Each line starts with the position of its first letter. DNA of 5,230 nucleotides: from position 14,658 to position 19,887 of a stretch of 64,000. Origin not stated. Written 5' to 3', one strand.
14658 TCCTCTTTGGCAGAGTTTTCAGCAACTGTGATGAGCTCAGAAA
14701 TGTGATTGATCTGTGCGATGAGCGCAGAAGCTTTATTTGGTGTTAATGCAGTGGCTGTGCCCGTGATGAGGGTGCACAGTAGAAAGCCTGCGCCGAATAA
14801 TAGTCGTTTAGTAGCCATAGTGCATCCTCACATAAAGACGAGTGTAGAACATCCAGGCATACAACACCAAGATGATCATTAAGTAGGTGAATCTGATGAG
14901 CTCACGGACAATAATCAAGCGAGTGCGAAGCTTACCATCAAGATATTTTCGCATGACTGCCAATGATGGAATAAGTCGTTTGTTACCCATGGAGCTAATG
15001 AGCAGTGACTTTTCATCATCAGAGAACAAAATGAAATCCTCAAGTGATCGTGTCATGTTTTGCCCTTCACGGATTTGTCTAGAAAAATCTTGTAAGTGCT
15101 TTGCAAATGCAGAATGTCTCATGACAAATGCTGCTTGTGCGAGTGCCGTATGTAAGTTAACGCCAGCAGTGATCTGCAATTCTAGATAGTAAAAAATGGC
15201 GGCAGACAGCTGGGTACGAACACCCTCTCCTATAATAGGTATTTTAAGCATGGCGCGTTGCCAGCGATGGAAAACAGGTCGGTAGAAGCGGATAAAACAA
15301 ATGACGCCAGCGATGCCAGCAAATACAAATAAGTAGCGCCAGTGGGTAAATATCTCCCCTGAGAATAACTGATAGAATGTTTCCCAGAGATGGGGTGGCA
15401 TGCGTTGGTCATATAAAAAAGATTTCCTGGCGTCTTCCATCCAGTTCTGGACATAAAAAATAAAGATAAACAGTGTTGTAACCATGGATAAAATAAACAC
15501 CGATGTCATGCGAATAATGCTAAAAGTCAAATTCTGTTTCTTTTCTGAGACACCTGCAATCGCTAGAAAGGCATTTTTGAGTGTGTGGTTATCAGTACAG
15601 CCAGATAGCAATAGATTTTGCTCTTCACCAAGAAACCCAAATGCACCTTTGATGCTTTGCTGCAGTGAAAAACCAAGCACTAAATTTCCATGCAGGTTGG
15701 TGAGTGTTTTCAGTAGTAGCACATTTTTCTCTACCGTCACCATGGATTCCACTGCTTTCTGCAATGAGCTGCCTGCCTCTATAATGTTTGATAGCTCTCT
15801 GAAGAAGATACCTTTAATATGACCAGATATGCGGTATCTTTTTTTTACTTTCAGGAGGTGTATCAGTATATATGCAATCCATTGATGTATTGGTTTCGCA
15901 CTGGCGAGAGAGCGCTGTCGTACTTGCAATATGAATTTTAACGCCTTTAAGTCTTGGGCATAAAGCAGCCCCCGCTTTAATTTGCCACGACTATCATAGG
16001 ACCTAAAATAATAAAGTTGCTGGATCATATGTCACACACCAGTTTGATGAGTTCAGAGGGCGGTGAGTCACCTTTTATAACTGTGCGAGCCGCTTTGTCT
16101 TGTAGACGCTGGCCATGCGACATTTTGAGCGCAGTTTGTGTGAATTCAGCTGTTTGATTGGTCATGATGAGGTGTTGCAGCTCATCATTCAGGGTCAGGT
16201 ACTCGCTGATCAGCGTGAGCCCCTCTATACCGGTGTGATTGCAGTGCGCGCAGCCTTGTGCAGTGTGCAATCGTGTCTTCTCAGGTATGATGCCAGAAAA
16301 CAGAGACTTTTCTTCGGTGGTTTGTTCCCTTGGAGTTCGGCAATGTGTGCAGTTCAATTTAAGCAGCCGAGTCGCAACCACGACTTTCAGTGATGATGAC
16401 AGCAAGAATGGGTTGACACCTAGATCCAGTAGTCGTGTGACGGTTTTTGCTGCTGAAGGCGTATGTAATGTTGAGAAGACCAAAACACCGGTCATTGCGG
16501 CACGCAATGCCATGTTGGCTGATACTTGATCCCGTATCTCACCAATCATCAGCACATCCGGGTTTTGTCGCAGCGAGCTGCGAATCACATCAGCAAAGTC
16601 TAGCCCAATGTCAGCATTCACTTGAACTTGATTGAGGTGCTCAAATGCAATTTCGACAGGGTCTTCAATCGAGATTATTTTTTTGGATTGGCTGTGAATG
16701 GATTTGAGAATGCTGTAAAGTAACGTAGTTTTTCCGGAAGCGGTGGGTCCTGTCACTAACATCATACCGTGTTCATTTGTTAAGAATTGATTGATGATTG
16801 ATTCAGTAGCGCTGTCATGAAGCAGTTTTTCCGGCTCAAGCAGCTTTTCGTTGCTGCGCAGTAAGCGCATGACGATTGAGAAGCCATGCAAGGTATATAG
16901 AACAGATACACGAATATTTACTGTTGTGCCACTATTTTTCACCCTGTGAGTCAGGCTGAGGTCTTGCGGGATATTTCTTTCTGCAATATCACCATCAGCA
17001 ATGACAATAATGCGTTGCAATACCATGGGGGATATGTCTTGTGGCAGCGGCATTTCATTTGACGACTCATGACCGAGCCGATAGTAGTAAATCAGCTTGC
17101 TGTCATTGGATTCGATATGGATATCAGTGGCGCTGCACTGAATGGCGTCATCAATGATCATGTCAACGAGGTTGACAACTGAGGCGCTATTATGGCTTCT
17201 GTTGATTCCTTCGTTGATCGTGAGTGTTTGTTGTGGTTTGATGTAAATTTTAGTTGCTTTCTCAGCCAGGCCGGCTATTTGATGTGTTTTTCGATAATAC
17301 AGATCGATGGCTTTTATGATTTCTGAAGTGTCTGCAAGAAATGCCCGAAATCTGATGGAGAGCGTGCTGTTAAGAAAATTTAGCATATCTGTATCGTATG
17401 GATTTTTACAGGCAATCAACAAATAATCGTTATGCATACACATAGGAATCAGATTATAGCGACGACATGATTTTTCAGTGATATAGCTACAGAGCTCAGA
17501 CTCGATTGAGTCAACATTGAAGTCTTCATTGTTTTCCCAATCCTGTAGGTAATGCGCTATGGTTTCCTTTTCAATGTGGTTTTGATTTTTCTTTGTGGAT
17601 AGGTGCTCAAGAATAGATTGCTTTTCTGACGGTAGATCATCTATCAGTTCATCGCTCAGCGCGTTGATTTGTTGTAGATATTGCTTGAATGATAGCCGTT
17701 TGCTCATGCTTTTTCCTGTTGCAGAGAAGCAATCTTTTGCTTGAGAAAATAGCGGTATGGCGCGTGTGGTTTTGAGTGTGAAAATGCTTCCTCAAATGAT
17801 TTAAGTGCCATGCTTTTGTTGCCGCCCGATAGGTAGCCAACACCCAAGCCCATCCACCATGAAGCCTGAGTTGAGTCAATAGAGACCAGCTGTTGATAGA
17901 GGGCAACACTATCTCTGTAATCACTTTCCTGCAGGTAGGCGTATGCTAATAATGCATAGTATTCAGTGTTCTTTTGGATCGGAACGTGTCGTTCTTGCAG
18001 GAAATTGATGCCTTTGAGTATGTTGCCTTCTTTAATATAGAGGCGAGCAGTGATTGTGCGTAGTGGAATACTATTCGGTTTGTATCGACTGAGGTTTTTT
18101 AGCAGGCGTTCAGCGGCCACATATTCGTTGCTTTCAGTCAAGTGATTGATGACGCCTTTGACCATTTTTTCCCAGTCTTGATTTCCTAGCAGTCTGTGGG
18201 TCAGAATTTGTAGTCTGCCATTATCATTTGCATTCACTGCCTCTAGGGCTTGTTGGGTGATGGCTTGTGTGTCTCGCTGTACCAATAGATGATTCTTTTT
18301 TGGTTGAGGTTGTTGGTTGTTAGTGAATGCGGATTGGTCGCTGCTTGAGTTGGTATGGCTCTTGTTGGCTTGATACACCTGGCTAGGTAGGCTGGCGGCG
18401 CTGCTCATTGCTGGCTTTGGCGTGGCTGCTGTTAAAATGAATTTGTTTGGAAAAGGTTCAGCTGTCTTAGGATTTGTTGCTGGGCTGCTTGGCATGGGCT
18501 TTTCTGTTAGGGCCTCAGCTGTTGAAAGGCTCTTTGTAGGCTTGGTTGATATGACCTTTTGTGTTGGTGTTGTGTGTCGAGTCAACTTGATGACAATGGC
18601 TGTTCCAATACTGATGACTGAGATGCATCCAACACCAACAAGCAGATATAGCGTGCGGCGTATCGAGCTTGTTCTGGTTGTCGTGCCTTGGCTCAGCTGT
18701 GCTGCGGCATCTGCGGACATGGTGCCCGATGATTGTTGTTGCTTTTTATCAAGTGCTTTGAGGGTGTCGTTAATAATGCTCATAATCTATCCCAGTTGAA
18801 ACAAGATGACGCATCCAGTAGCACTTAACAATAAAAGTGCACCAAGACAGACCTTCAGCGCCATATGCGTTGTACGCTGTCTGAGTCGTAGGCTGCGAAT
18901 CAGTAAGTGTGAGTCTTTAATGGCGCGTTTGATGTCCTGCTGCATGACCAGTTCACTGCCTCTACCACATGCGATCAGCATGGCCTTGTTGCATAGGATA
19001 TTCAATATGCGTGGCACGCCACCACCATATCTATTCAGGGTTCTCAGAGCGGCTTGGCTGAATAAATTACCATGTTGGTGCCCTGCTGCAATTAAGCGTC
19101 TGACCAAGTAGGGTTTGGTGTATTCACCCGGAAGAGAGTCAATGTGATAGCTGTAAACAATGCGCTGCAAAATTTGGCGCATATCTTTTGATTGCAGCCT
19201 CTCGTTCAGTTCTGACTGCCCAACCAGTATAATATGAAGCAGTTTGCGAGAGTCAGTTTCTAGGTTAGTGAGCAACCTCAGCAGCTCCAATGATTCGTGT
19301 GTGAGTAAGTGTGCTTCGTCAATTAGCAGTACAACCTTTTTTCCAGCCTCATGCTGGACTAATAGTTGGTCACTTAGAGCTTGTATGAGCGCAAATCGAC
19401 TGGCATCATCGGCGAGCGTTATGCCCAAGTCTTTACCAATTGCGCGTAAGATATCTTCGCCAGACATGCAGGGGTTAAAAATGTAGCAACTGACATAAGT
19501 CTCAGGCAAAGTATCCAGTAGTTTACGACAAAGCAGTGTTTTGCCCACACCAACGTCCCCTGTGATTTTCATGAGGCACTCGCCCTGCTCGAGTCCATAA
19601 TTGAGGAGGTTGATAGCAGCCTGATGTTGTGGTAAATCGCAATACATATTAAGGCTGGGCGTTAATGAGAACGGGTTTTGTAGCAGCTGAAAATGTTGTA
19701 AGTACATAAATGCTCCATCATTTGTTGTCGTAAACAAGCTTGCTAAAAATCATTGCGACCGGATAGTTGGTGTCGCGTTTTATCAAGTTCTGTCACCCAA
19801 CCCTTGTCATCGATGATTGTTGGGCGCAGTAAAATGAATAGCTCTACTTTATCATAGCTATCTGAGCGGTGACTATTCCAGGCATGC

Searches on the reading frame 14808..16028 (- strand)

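Call 6: search_protein_families(library=pfam, proteins=[window:14808-16028:-], max_evalue=0.01)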
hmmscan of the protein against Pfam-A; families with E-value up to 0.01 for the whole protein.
window:14808-16028:- (406 aa): 1 family
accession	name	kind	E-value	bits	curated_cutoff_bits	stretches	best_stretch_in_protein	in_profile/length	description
PF00482.28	T2SSF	-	2.5e-09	37.6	25.2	1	286-393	9-118/125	Type II secretion system (T2SS), protein F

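Call 40: search_protein_families(library=ncbifam, proteins=[window:14808-16028:-], max_evalue=0.01)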
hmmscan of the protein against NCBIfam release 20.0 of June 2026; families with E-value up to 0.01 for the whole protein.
window:14808-16028:- (406 aa): 6 families
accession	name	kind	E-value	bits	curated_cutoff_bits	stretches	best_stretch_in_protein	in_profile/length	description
TIGR02120.1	GspF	equivalog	3.3e-18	66.1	424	1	6-335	1-328/401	type II secretion system inner membrane protein GspF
NF007861.0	PRK10573.1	equivalog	1.1e-14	54.3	401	1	2-336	3-326/401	protein transport protein HofC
NF047826.1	T3SSXpsF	equivalog_domain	4.5e-07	29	650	1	5-330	3-326/405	type II secretion system protein XpsF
NF041012.2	T4P_ComGB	equivalog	2.8e-06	26.9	240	2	232-337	158-263/332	competence type IV pilus assembly protein ComGB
NF052606.1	T4PiliAsmPilCMyx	equivalog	2.8e-06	26.5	700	1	12-332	28-342/419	type IV pilus assembly protein PilC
NF052607.1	T4PiliAsmPilCThrm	equivalog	1e-05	24.8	700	1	5-336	3-332/406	type IV pilus assembly protein PilC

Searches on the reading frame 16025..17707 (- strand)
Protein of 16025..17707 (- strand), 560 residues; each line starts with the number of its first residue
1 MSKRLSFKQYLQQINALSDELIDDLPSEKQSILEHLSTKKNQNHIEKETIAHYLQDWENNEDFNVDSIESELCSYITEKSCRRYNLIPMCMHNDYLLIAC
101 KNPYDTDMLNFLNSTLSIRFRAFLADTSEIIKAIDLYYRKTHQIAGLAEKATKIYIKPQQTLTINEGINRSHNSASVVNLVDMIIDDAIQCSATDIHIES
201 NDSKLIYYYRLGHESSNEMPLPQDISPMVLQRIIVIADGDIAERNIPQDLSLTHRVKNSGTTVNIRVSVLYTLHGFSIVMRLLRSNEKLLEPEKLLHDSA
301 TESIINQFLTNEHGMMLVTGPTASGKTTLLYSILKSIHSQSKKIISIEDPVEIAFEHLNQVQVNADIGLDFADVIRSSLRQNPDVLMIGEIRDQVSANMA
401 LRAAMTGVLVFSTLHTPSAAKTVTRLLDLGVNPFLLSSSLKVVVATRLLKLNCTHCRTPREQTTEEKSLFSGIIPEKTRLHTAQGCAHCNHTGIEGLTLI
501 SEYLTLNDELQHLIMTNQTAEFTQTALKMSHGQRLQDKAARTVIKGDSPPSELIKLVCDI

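Call 6: search_protein_families(library=pfam, proteins=[window:16025-17707:-], max_evalue=0.01)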
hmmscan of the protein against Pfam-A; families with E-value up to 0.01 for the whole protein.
window:16025-17707:- (560 aa): 13 families
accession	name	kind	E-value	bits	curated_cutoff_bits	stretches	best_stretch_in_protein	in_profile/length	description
PF00437.27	T2SSE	-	6.4e-97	324.9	24.9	1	172-548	3-363/370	Type II/IV secretion system protein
PF05157.20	MshEN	-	6.1e-10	39.4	23.1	1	65-142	10-88/90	MshEN domain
PF20720.3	nSTAND3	-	8.3e-05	22.8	27.2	1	311-358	15-61/155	Novel STAND NTPase 3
PF13191.12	AAA_16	-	0.00073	20.5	32.6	1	309-373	20-88/167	AAA ATPase domain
PF13173.12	AAA_14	-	0.00093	19.7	27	1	314-403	3-83/129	AAA domain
PF25199.1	nSTAND_NTPase5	-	0.0016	18.7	34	1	310-362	38-91/145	Novel STAND NTPase 5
PF13401.12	AAA_22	-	0.0035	18.1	27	0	312-357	4-49/130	AAA domain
PF13555.12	AAA_29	-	0.0044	17.2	27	1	310-330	19-39/61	P-loop containing region of AAA domain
PF05970.20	PIF1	-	0.005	16.9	25.9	0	300-381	9-92/223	PIF1-like helicase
PF00005.33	ABC_tran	-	0.0056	17.7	25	0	312-346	10-45/137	ABC transporter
PF00270.35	DEAD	-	0.0067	16.6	26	0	302-366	5-70/167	DEAD/DEAH box helicase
PF13604.12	AAA_30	-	0.0073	16.5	27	0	303-346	8-51/191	AAA domain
PF12775.13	AAA_7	-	0.0077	16.2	25.8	0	301-347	21-67/181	P-loop containing dynein motor region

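Call 40: search_protein_families(library=ncbifam, proteins=[window:16025-17707:-], max_evalue=0.01)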
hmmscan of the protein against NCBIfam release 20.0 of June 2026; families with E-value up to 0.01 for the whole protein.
window:16025-17707:- (560 aa): 24 families
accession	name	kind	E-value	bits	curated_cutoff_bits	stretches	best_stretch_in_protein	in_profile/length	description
TIGR02533.1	type_II_gspE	equivalog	1.8e-113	379.8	630.25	1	82-555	10-484/486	type II secretion system ATPase GspE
TIGR02538.1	type_IV_pilB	equivalog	6.7e-110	368.3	675.65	1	19-526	18-532/564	type IV-A pilus assembly ATPase PilB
NF053534.1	T4PilAsmATPsTfpB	equivalog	1.2e-96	324.4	850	1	37-557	55-582/584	type IV pilus assembly ATPase TfpB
NF007755.0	PRK10436.1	equivalog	5.5e-95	318.7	617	1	78-557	11-459/465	type II secretion system protein GspE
NF041000.1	ATPase_ComGA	equivalog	8.2e-68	228.3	300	1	183-450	2-266/267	competence type IV pilus ATPase ComGA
TIGR01420.1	pilT_fam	subfamily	2.1e-43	148.9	319.1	1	183-429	4-242/343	PilT/PilU family type 4a pilus ATPase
TIGR02525.1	plasmid_TraJ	equivalog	1.4e-24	86.8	368.3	1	277-429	119-272/372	plasmid transfer ATPase TraJ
TIGR02524.1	dot_icm_DotB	equivalog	7.2e-21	74.8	463.3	1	291-427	113-257/358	Dot/Icm type IV secretion system ATPase DotB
NF058587.1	archaellum_moto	equivalog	1.6e-18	66.7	550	1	311-427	272-394/527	archaellum flagellar ATPase motor FlaI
TIGR02788.1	VirB11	equivalog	6.9e-17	61.4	249.95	1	288-429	116-265/308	P-type DNA transfer ATPase VirB11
TIGR03819.1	heli_sec_ATPase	hypoth_equivalog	4.3e-16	59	373.15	1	252-440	122-311/340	TadA family conjugal transfer-associated ATPase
TIGR02782.1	TrbB_P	equivalog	5.1e-16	58.8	304.55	1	312-427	135-253/303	P-type conjugative transfer ATPase TrbB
NF010469.0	PRK13894.1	subfamily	4.9e-14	52.4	508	1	305-427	142-265/320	conjugal transfer ATPase TrbB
NF010407.0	PRK13833.1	subfamily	7.5e-13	48.6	499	1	303-429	135-262/323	conjugal transfer protein TrbB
NF010475.0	PRK13900.1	equivalog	2.9e-11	43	389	1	286-425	134-278/333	type IV secretion system ATPase VirB11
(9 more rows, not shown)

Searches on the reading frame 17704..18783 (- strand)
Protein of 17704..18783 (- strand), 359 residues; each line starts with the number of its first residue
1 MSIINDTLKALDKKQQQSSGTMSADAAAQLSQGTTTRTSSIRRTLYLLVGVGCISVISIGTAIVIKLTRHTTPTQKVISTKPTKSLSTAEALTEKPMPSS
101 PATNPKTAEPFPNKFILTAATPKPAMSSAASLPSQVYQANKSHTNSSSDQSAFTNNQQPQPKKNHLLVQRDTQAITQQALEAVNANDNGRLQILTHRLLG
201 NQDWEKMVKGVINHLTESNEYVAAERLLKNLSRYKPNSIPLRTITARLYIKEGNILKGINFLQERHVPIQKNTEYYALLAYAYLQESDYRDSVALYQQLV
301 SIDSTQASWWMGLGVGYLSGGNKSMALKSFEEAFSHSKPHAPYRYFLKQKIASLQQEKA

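Call 6: search_protein_families(library=pfam, proteins=[window:17704-18783:-], max_evalue=0.01)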
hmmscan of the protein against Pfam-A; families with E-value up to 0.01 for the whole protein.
window:17704-18783:- (359 aa): 11 families
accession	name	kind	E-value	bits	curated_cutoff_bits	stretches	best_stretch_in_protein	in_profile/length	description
PF14559.12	TPR_19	-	2.5e-07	31.4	25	1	216-280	2-66/68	Tetratricopeptide repeat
PF07719.23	TPR_2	-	8.8e-07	29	27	0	274-303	2-31/34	Tetratricopeptide repeat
PF13371.12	TPR_9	-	4.3e-05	23.9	35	1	281-349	3-70/73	Tetratricopeptide repeat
PF00515.34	TPR_1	-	6.4e-05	23.1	27.8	0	308-333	2-27/34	Tetratricopeptide repeat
PF13181.12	TPR_8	-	0.00011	22.5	25.7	0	274-304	2-32/34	Tetratricopeptide repeat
PF23914.1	TPR_CcmH_CycH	-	0.00046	20.5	42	0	257-300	105-148/158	Cytochrome c-type biogenesis protein H TPR domain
PF13176.12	TPR_7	-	0.00067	20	27.9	0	277-302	3-28/36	Tetratricopeptide repeat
PF13432.12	TPR_16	-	0.001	19.9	32.7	1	279-333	3-57/65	Tetratricopeptide repeat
PF09613.16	HrpB1_HrpK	-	0.0065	16.6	29.3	0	217-288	23-94/126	Bacterial type III secretion protein (HrpB1_HrpK)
PF25060.1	ARM_TT21_2nd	-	0.0068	16.3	27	0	245-327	28-110/270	Tetratricopeptide repeat protein 21 second ARM domain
PF13428.12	TPR_14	-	0.0071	17.4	23.5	0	275-314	3-42/44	Tetratricopeptide repeat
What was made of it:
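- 17704..18783 (-): mshN-like TPR protein. Call 6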

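Call 40: search_protein_families(library=ncbifam, proteins=[window:17704-18783:-], max_evalue=0.01)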
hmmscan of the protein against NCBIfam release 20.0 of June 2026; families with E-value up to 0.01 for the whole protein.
window:17704-18783:- (359 aa): 6 families
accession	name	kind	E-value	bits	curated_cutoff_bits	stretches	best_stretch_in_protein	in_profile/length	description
TIGR02917.1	PEP_TPR_lipo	equivalog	1.3e-12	46.4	312.2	1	219-334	309-424/899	XrtA/PEP-CTERM system TPR-repeat protein PrsT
TIGR02552.1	LcrH_SycD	equivalog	2.6e-07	30.4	104.8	1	276-346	22-90/136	SycD/LcrH family type III secretion system chaperone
NF052415.1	T3SS_chap_SctY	equivalog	7e-06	26.5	70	1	272-357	5-92/106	type III secretion apparatus assembly chaperone SctY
TIGR03939.1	PGA_TPR_OMP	equivalog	1.5e-05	23.4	366.65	1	273-344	86-157/800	poly-beta-1,6 N-acetyl-D-glucosamine export porin PgaA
NF040959.1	MamA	equivalog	6.6e-05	22.4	200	1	246-349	44-147/204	magnetosome protein MamA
TIGR02521.1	type_IV_pilW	equivalog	0.0007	19.2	154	0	269-337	27-95/234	type IV pilus biogenesis/stability protein PilW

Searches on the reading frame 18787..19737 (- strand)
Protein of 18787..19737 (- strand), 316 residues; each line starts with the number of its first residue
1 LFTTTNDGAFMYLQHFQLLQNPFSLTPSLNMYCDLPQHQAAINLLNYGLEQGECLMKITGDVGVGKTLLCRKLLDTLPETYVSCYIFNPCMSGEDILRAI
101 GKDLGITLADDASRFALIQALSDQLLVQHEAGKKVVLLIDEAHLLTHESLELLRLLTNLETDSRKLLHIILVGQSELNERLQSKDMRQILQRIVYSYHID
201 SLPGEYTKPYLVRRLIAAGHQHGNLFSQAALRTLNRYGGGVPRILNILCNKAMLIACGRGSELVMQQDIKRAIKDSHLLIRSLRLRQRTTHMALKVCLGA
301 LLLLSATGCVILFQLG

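Call 6: search_protein_families(library=pfam, proteins=[window:18787-19737:-], max_evalue=0.01)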
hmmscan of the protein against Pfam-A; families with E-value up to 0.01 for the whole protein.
window:18787-19737:- (316 aa): 6 families
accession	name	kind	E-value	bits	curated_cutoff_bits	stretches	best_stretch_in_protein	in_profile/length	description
PF13401.12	AAA_22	-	5e-27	95.2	27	1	53-181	5-130/130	AAA domain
PF13191.12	AAA_16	-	3.2e-10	41.2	32.6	1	51-167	21-165/167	AAA ATPase domain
PF24883.2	NPHP3_N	-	0.00037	21.1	24.8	0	53-87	22-56/164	Nephrocystin 3, N-terminal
PF00004.35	AAA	-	0.001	20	21.2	1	58-190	3-123/131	ATPase family associated with various cellular activities (AAA)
PF09848.15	SLFN-g3_helicase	-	0.0017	18.1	24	1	57-149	5-95/354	Schlafen group 3, DNA/RNA helicase domain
PF25201.1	nSTAND6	-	0.0094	16.4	27.7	0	57-149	22-117/148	Novel STAND NTPase 6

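Call 40: search_protein_families(library=ncbifam, proteins=[window:18787-19737:-], max_evalue=0.01)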
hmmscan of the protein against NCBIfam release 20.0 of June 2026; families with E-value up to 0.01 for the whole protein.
window:18787-19737:- (316 aa): 7 families
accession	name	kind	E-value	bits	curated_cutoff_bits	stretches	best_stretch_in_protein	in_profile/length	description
TIGR03015.1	pepcterm_ATPase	hypoth_equivalog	1.4e-64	218.1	324.5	1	11-275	1-265/269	XrtA/PEP-CTERM system-associated ATPase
NF011517.0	PRK14956.1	equivalog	7.3e-05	21.7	654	1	59-168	46-154/486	DNA polymerase III subunits gamma and tau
NF011519.0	PRK14958.1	equivalog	0.00069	18.4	912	1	58-170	43-154/509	DNA polymerase III subunits gamma and tau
NF011518.0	PRK14957.1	equivalog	0.0008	18.1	775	1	35-161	18-145/546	DNA polymerase III subunits gamma and tau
NF011522.0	PRK14961.1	equivalog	0.0009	18.2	562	1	58-170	43-154/363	DNA polymerase III subunits gamma and tau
NF011514.0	PRK14953.1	equivalog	0.00095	18.2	536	1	59-170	44-154/488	DNA polymerase III subunits gamma and tau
TIGR02397.1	dnaX_nterm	equivalog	0.0019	17.5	250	1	59-172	42-154/355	DNA polymerase III subunit gamma/tau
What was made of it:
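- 18787..19737 (-): mshM-like AAA_22 ATPase (ExeA/GspA type). Calls 6, 40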
